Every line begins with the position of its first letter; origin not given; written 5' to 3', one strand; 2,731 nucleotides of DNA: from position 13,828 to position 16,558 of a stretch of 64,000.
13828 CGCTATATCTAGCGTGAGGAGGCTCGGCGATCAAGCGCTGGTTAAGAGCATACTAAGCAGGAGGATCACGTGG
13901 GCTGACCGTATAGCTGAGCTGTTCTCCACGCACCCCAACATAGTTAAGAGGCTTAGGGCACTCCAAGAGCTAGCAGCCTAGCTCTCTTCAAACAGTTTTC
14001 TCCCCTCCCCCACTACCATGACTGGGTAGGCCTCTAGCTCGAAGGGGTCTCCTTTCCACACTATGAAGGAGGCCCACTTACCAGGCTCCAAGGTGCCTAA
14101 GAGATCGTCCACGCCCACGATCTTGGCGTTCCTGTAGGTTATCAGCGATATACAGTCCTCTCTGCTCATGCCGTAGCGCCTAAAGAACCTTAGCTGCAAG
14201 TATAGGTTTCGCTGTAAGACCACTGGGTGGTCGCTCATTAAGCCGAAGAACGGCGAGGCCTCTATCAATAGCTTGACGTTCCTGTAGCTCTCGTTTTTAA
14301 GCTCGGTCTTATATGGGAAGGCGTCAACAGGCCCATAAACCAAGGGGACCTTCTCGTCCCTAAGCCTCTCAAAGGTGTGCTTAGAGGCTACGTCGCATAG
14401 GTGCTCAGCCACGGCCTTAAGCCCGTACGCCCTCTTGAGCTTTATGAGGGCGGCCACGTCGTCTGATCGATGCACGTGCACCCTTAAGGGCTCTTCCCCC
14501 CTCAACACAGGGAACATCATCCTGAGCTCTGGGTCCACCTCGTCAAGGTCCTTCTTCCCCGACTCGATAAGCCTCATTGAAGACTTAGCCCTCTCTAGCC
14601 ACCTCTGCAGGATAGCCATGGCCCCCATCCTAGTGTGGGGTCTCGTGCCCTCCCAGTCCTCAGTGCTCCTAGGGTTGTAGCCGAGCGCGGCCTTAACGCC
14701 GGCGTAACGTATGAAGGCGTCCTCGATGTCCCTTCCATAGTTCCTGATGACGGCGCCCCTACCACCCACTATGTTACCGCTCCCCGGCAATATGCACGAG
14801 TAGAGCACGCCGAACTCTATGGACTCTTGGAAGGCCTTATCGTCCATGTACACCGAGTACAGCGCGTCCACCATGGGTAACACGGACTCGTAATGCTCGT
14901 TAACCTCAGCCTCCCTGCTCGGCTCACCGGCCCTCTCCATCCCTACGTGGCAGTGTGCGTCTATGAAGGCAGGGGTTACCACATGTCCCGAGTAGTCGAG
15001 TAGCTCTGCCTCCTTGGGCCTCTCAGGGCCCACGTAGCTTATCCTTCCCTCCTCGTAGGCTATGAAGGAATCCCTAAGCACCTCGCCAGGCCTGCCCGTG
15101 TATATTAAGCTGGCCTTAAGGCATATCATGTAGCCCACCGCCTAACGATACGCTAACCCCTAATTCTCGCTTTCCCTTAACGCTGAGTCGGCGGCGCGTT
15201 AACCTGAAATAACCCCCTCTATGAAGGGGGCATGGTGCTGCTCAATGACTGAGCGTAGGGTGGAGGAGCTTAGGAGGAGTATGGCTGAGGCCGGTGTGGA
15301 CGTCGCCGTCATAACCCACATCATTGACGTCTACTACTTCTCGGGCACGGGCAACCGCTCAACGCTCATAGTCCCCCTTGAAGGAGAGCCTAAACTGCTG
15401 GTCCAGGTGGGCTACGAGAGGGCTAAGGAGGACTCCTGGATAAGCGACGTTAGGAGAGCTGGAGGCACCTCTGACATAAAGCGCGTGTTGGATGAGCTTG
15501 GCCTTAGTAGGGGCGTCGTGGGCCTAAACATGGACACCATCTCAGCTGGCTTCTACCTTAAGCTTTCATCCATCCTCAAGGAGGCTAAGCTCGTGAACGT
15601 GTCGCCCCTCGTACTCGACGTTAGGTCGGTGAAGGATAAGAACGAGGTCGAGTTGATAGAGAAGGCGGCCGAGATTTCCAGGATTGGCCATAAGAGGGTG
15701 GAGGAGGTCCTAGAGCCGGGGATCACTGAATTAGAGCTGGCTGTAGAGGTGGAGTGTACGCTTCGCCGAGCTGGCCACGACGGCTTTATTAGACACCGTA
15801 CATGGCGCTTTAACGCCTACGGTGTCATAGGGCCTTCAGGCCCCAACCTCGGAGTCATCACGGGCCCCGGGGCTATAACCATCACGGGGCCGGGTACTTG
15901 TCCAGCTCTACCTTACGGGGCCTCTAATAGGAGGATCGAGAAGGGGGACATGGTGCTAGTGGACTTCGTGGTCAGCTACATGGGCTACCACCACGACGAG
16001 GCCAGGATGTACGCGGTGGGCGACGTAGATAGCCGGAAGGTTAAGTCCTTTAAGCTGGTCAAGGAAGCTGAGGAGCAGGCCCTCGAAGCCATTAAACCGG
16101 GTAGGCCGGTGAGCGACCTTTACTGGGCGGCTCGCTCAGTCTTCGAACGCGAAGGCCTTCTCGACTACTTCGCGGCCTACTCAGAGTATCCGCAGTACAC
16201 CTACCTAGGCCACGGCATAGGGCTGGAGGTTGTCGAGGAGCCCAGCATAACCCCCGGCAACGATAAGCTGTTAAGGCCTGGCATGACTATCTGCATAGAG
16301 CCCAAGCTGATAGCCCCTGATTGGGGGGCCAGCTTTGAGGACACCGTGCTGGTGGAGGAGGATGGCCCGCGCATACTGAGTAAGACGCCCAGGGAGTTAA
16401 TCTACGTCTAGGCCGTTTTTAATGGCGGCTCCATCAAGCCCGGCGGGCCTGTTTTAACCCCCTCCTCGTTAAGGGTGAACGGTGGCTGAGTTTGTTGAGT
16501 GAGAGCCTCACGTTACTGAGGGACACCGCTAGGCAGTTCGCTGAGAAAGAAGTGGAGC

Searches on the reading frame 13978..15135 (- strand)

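Call 66: search_protein_families(library=pfam, proteins=[window:13978-15135:-], max_evalue=0.001)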
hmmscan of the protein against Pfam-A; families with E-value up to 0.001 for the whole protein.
window:13978-15135:- (385 aa): 2 families
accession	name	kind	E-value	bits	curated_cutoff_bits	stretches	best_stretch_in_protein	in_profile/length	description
PF01979.26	Amidohydro_1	-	1.5e-13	51.2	25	1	240-367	192-323/345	Amidohydrolase family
PF07969.17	Amidohydro_3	-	3e-12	47.2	29.7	1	322-379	406-469/472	Amidohydrolase family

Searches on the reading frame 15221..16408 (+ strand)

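Call 13: search_protein_families(library=pfam, proteins=[window:15221-16408:+], max_evalue=0.001)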
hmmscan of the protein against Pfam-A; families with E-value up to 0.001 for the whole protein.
window:15221-16408:+ (396 aa): 2 families
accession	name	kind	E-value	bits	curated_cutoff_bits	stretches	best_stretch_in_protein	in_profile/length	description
PF00557.29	Peptidase_M24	-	4.4e-47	161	23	1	144-380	1-208/208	Metallopeptidase family M24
PF01321.24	Creatinase_N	-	6.8e-22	78.8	22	1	13-137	1-128/128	Creatinase/Prolidase N-terminal domain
